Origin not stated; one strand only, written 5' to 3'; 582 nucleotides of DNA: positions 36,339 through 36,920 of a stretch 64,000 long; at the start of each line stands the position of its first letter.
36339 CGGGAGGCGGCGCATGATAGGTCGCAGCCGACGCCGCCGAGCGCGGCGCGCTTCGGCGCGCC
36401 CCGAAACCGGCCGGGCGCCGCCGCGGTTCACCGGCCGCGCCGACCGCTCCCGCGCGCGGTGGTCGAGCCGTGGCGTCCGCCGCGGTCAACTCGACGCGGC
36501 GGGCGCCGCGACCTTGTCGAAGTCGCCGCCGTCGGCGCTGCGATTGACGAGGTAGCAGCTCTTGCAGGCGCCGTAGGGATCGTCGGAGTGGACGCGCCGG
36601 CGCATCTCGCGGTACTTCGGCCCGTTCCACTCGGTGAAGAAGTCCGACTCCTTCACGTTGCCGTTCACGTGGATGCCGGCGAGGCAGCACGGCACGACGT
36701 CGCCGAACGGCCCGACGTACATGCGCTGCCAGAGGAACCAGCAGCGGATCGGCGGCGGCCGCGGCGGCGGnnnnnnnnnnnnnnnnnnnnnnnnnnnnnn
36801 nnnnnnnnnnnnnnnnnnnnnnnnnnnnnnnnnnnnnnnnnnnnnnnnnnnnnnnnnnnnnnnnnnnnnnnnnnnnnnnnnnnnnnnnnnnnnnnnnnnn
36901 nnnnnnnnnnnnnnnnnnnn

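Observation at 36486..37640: Radical SAM/SPASM enzyme without an obvious precursor-peptide gene; the adjacent 593-aa secreted protein is a candidate substrate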

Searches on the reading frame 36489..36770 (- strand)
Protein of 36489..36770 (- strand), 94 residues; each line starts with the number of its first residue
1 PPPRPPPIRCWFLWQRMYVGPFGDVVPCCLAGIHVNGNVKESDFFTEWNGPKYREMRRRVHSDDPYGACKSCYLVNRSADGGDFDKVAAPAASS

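Call 65: search_solved_structures(query=window:36489-36770:-, max_evalue=10, show_alignments=5)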
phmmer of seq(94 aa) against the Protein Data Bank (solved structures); distinct sequences matched with E-value up to 10: 1.
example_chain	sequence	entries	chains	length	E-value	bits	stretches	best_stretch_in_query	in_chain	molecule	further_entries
2a4h_A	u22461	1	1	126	1.7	12.3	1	33-85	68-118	Selenoprotein Sep15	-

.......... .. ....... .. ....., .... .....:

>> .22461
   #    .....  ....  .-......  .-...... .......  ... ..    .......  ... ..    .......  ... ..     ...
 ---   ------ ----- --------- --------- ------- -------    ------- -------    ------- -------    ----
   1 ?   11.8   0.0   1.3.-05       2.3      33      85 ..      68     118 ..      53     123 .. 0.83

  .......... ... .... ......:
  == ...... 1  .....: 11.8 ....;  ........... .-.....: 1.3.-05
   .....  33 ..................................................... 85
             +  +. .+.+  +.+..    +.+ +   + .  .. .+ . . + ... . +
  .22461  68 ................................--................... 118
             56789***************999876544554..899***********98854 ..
